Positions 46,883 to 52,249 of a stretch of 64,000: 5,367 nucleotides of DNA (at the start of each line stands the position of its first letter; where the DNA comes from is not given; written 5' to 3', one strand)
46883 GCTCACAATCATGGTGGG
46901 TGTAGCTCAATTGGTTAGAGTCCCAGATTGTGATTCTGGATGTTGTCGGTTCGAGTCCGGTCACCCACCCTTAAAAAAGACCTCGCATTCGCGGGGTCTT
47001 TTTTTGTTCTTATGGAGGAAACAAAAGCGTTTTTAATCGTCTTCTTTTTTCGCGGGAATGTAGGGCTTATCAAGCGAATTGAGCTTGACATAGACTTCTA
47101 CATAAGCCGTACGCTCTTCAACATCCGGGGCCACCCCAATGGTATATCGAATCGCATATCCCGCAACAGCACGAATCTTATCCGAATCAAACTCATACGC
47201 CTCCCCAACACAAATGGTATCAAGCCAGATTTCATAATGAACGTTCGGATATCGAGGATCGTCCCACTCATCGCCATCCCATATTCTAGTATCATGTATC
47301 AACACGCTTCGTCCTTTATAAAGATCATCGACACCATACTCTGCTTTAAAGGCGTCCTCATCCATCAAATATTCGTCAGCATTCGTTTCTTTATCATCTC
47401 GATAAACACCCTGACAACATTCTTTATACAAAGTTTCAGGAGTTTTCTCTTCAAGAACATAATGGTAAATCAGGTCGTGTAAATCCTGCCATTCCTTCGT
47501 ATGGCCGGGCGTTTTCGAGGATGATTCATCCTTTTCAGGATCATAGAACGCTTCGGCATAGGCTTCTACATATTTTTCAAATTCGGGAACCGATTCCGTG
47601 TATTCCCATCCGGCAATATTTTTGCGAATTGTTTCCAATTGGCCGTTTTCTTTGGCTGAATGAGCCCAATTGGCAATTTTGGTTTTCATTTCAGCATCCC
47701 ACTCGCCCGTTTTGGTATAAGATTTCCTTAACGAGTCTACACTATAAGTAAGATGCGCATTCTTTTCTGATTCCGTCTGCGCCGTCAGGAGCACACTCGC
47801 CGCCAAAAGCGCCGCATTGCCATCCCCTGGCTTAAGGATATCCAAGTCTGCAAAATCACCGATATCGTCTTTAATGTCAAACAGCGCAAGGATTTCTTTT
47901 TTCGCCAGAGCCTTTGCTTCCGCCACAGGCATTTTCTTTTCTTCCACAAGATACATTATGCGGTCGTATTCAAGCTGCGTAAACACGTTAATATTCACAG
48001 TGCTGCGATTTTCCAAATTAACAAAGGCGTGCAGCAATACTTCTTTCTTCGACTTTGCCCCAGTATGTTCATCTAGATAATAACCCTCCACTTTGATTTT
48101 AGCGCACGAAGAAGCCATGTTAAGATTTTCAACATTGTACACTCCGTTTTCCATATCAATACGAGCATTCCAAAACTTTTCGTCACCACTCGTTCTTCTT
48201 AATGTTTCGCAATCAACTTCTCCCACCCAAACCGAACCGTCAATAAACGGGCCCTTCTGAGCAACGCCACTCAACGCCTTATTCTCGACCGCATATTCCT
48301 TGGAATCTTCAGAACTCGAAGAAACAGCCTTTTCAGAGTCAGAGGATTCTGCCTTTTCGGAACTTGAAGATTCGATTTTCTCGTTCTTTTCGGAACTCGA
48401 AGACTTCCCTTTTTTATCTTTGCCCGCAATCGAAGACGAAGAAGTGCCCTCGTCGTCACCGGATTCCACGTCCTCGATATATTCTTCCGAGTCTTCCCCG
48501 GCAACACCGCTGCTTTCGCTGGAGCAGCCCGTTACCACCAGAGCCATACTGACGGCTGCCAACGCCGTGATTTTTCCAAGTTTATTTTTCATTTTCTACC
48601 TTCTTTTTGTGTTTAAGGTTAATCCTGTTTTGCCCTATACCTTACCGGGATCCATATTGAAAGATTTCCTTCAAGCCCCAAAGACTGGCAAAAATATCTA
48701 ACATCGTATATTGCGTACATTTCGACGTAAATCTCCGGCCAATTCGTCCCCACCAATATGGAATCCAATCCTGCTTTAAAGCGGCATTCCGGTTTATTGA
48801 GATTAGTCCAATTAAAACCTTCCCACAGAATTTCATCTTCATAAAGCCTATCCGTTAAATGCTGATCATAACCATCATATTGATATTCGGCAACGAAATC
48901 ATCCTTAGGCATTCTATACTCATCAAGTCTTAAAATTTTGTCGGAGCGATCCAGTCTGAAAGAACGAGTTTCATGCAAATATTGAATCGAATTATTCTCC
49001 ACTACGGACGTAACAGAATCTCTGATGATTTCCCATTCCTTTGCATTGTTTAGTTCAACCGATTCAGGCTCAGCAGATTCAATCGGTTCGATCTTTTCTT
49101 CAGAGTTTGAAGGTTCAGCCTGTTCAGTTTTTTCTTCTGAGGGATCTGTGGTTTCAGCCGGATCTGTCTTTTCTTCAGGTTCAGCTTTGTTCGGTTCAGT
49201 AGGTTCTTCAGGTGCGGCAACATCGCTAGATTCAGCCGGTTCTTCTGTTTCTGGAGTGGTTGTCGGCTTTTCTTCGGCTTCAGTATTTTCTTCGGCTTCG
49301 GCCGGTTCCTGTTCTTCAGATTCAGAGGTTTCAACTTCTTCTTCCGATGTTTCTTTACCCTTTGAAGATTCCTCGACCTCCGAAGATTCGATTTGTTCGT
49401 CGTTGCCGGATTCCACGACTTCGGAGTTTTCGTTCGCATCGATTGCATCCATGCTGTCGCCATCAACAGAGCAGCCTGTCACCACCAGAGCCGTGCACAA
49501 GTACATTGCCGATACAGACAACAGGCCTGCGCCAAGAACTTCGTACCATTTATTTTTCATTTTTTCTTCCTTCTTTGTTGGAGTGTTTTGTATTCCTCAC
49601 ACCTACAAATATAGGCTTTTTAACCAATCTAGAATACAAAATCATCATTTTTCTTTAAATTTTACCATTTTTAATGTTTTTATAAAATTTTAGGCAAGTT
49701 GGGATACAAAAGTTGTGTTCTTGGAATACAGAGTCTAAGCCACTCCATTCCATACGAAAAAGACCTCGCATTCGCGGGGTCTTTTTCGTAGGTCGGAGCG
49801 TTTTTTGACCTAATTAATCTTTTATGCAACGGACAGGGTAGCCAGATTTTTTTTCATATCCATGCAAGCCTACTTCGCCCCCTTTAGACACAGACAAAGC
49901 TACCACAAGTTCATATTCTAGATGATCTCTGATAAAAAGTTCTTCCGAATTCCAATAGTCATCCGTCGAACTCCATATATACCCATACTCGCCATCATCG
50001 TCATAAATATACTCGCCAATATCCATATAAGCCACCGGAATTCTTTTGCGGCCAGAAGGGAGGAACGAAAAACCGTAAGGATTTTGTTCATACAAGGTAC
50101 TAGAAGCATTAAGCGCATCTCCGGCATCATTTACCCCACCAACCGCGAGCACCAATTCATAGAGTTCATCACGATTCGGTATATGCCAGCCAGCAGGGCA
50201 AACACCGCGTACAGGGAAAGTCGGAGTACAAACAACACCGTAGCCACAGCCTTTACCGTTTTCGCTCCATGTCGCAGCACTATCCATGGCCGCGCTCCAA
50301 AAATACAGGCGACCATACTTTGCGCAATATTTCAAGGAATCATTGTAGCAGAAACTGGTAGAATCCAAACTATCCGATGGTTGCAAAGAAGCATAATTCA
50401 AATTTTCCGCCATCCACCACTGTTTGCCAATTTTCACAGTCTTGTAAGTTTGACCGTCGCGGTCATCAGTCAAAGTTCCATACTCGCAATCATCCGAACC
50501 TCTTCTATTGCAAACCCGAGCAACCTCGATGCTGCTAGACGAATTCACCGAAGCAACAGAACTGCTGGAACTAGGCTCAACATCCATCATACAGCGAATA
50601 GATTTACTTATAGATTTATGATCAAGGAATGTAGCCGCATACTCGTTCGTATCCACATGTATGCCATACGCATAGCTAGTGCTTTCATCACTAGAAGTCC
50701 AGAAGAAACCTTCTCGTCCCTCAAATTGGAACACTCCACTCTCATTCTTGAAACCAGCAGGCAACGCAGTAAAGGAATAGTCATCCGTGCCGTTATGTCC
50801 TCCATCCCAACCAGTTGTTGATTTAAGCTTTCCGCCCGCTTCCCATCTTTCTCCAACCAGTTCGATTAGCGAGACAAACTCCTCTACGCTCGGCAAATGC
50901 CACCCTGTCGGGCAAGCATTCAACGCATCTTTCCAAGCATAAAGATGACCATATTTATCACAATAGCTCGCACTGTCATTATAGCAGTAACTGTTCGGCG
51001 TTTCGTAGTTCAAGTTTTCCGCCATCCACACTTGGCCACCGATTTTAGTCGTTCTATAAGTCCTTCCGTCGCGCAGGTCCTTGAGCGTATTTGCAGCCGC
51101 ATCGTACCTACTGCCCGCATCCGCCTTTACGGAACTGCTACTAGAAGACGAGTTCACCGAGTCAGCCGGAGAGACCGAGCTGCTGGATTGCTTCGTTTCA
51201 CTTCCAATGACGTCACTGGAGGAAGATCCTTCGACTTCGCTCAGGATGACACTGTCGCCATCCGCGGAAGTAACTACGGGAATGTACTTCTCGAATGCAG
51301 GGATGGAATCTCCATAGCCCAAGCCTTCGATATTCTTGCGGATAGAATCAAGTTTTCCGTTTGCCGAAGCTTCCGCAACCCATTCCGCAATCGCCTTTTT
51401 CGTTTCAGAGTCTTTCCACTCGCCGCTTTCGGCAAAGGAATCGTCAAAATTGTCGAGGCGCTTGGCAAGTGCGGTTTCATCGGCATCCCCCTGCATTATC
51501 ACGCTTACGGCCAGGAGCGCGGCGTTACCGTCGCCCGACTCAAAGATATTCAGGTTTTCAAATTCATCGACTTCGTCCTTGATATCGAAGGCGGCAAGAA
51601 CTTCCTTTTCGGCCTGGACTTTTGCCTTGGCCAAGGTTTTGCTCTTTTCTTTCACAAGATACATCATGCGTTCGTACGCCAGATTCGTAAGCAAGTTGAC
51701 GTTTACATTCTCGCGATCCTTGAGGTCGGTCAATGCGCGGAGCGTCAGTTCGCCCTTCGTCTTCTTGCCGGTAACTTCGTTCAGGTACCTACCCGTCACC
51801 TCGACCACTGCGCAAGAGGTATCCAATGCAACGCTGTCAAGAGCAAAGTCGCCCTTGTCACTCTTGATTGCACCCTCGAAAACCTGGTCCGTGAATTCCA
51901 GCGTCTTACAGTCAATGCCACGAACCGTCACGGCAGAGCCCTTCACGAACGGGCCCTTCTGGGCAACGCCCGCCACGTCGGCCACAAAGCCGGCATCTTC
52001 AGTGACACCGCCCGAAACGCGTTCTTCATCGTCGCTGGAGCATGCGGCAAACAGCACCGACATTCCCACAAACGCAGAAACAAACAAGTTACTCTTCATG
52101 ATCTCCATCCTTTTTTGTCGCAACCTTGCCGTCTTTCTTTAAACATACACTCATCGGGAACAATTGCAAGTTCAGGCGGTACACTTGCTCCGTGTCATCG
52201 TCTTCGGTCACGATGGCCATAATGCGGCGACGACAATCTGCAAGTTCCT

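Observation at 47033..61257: Three co-oriented cassettes: TIGR02147/DUF4423 HTH gene followed by modular surface lipoproteins with swapped C-terminal domains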

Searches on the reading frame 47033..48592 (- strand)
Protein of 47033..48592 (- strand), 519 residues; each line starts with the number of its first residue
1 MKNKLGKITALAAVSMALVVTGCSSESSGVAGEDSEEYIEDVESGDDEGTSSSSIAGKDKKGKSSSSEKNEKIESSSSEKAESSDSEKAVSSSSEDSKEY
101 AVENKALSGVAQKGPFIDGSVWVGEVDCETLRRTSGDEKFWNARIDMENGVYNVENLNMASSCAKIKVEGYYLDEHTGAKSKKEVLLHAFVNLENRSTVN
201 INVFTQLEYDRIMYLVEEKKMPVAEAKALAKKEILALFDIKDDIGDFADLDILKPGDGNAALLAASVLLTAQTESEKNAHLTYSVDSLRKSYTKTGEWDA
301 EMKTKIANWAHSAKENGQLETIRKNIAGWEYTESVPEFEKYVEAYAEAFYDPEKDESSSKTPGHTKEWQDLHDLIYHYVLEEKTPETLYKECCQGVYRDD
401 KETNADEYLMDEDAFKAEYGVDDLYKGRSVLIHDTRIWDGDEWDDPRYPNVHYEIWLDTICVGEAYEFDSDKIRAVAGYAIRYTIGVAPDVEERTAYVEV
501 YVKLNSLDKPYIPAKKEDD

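Call 4: search_protein_families(library=ncbifam, proteins=[window:47033-48592:-], max_evalue=0.01)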
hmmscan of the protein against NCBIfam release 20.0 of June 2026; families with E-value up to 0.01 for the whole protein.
window:47033-48592:- (519 aa): 0 families

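Call 5: search_protein_families(library=pfam, proteins=[window:47033-48592:-], max_evalue=0.01)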
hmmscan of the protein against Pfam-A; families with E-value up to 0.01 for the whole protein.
window:47033-48592:- (519 aa): 0 families

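Call 83: search_protein_families(library=padloc, proteins=[window:47033-48592:-], max_evalue=0.001)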
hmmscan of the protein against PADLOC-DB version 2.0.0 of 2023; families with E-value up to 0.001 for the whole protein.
window:47033-48592:- (519 aa): 0 families

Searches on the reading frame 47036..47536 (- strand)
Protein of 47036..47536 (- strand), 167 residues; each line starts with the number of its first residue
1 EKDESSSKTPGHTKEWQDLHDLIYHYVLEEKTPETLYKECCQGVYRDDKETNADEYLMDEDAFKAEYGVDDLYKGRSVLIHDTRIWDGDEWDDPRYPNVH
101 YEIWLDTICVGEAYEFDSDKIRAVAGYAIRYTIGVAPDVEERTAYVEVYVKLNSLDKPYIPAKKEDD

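Call 98: search_solved_structures(query=window:47036-47536:-, max_evalue=1)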
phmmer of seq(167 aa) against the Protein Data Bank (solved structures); distinct sequences matched with E-value up to 1: 1.
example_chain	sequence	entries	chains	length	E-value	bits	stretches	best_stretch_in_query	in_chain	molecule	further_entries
4awn_A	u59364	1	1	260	0.3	14.2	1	18-61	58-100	DEOXYRIBONUCLEASE-1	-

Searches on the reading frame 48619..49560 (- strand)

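Call 4: search_protein_families(library=ncbifam, proteins=[window:48619-49560:-], max_evalue=0.01)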
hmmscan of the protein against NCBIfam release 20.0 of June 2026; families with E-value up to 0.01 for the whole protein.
window:48619-49560:- (313 aa): 6 families
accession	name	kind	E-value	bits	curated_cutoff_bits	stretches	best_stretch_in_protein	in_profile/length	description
TIGR04526.1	predic_Ig_block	subfamily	3.6e-05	22.9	150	1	34-213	34-207/693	putative immunoglobulin-blocking virulence protein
NF033645.1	pilus_FilE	exception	0.0012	18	100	1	39-173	29-172/414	putative pilus assembly protein FilE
NF005844.0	PRK07764.1-3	equivalog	0.0017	17.2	964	1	30-189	375-533/841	DNA polymerase III subunit gamma and tau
NF043060.1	MAP_0585_fam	equivalog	0.0027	17.8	170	1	38-161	31-168/319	MAP_0585 family protein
NF005846.3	PRK07764.1-6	equivalog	0.0027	16.8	625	1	55-188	434-566/628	DNA polymerase III subunit gamma and tau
NF047351.1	lipase_YSIRK_Sa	exception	0.0067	14.8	650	1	37-158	36-158/704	YSIRK-targeted triacylglycerol lipase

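Call 5: search_protein_families(library=pfam, proteins=[window:48619-49560:-], max_evalue=0.01)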
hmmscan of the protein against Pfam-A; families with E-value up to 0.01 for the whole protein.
window:48619-49560:- (313 aa): 0 families

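Call 83: search_protein_families(library=padloc, proteins=[window:48619-49560:-], max_evalue=0.001)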
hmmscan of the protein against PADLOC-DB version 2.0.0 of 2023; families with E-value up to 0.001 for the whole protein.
window:48619-49560:- (313 aa): 0 families

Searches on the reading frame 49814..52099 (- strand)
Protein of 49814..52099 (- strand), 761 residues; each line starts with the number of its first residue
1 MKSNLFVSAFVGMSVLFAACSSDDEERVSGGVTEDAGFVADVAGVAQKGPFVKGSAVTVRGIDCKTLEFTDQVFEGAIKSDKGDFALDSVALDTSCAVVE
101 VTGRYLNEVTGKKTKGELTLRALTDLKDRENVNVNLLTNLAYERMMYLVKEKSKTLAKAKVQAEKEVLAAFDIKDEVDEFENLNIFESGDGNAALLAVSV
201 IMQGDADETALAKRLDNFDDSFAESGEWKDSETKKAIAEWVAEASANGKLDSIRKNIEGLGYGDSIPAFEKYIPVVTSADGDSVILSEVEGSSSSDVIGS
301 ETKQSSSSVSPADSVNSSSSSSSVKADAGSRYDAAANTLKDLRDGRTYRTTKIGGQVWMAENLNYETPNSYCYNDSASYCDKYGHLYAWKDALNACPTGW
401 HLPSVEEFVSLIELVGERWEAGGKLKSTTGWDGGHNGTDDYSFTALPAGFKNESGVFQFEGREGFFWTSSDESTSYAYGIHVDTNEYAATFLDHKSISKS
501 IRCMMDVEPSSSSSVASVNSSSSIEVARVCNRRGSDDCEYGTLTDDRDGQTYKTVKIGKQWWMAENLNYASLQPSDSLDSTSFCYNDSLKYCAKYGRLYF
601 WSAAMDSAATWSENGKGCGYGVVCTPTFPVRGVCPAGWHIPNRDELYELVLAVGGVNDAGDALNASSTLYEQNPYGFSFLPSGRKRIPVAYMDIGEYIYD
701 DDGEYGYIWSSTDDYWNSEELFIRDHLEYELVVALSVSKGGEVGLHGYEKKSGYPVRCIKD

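Call 4: search_protein_families(library=ncbifam, proteins=[window:49814-52099:-], max_evalue=0.01)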
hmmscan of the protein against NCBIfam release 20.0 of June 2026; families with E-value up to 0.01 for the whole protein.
window:49814-52099:- (761 aa): 1 family
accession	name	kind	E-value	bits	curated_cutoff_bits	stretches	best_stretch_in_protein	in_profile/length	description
TIGR02145.1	Fib_succ_major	domain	4.9e-100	333.5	41.65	2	338-506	1-176/176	FISUMP domain-containing protein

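Call 5: search_protein_families(library=pfam, proteins=[window:49814-52099:-], max_evalue=0.01)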
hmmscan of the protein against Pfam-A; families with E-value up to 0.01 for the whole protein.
window:49814-52099:- (761 aa): 2 families
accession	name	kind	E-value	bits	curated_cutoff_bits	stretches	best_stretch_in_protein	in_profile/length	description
PF09603.15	Fib_succ_major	-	2.6e-54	184.8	33.9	2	555-760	1-187/187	Fibrobacter succinogenes major domain (Fib_succ_major)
PF07603.17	Lcl_C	-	4.4e-07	30.7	34.9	1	357-503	11-115/117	Lcl C-terminal domain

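Call 83: search_protein_families(library=padloc, proteins=[window:49814-52099:-], max_evalue=0.001)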
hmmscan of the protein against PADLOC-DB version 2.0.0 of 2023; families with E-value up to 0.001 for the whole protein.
window:49814-52099:- (761 aa): 0 families

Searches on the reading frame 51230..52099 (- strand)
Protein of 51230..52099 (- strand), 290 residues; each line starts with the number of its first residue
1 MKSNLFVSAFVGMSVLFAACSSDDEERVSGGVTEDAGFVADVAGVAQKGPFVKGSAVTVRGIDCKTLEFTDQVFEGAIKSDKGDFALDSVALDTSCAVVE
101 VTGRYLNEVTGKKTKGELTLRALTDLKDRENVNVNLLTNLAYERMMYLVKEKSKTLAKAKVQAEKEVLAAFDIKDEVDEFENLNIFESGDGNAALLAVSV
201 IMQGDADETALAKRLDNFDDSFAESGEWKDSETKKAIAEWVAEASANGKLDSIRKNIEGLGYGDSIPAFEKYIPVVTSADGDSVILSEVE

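Call 78: predict_structure(alignment_id=A8)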
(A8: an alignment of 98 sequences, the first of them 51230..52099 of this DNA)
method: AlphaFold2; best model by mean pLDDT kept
length: 290 residues; sequences in the alignment: 98
mean_pLDDT: 86.7   pTM: 0.81
mean pLDDT of the five models: 86.7, 86.3, 86.2, 85.7, 85.4
residues with pLDDT >= 90: 230; 70-90: 8; 50-70: 11; < 50: 41
segments of 3 or more residues with pLDDT < 50: 1-7, 18-27, 29-33, 277-290
pLDDT, mean of each block of 10 residues (from residue 1): 46 49 44 66 95 98 96 98 97 97 98 98 95 98 98 97 98 94 96 98 97 97 96 92 93 96 92 64 34
secondary structure, 60 per line:
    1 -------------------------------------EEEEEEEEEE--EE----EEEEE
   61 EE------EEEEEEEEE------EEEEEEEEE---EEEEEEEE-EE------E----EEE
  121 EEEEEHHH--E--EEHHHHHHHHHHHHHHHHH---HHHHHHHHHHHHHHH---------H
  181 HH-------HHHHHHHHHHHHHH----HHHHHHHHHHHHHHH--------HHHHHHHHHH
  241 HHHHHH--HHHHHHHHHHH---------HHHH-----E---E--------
elements in order: E38-47 E56-62 E69-77 E84-92 E96-103 E118-125 H136-152 H156-170 H190-203 H208-222 H231-246 H249-259 H269-272

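Call 81: fold_search(model_id=the predicted structure, library=pdb)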
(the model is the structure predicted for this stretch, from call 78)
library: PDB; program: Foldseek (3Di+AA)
matches with E <= 10: 534; with E <= 0.001: 1
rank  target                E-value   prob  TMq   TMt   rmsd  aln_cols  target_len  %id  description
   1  9i0d                  1.0e-04  1.00  0.29  0.39   5.8       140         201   16  Crystal structure of the non-heme domain from PgcA - D208A D212A (released 2026-01-21)
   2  3is0                  1.2e-02  0.95  0.20  0.15   6.9       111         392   12  Crystal structure of functional region of UafA from Staphylococcus saprophyticus in the presence of cholesterol (released 2010-09-08)
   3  3e8v                  1.5e-02  1.00  0.22  0.66   3.9        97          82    8  Crystal structure of a possible transglutaminase-family protein proteolytic fragment from Bacteroides fragilis (released 2008-09-02)
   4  7wvh_D                1.7e-02  0.63  0.18  0.13   7.2       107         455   10  Structure of NAD+ glycohydrolase/Streptolysin O complex from Group A streptococcus (released 2023-02-15)
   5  5ek8                  1.7e-02  0.63  0.20  0.10  20.2       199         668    9  Crystal structure of a 9R-lipoxygenase from Cyanothece PCC8801 at 2.7 Angstroms (released 2015-12-23)
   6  9i0e_A                1.8e-02  0.95  0.26  0.37   4.6       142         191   13  Crystal structure of the non-heme domain from PgcA - Wildtype (released 2026-01-21)
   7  3qec                  2.7e-02  0.97  0.23  0.43   6.6       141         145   11  Crystal structure of a putative carbohydrate binding protein (PA1324) from Pseudomonas aeruginosa at 2.61 A resolution (released 2011-03-02)
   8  4v4c_B                3.4e-02  0.90  0.18  0.19   4.9        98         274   16  Crystal Structure of Pyrogallol-Phloroglucinol Transhydroxylase from Pelobacter acidigallici (released 2014-07-09)
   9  8qox_B                3.8e-02  0.84  0.20  0.14   5.4       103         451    9  Two-component assembly of SlaA and SlaB S-layer proteins of Sulfolobus acidocaldarius (released 2024-02-21)
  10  4ilt_C                4.6e-02  0.60  0.19  0.31  12.8       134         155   18  Structure of the dioxygenase domain of SACTE_2871, a novel dioxygenase carbohydrate-binding protein fusion from the ce (released 2013-05-15)
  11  9cod_A                5.1e-02  0.57  0.20  0.43   6.7       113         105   13  C15 symmetrized DEV collar (released 2024-10-16)
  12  7kjk_A3               6.5e-02  0.54  0.22  0.40   8.6       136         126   12  The Neck region of Phage XM1 (6-fold symmetry) (released 2021-11-03)
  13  8k6t                  7.8e-02  0.14  0.13  0.24  16.5       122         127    6  The minor pilin structure of FctB3 in Streptococcus (released 2023-12-06)
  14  1xpn_MODEL_1_A        9.9e-02  0.54  0.20  0.32  17.7       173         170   13  NMR structure of P. aeruginosa protein PA1324: Northeast Structural Genomics Consortium target PaP1 (released 2004-11-23)
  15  5aoe_A                9.9e-02  0.25  0.18  0.12   7.5       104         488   13  Crystal structure of pneumolysin D168A mutant. (released 2016-10-05)
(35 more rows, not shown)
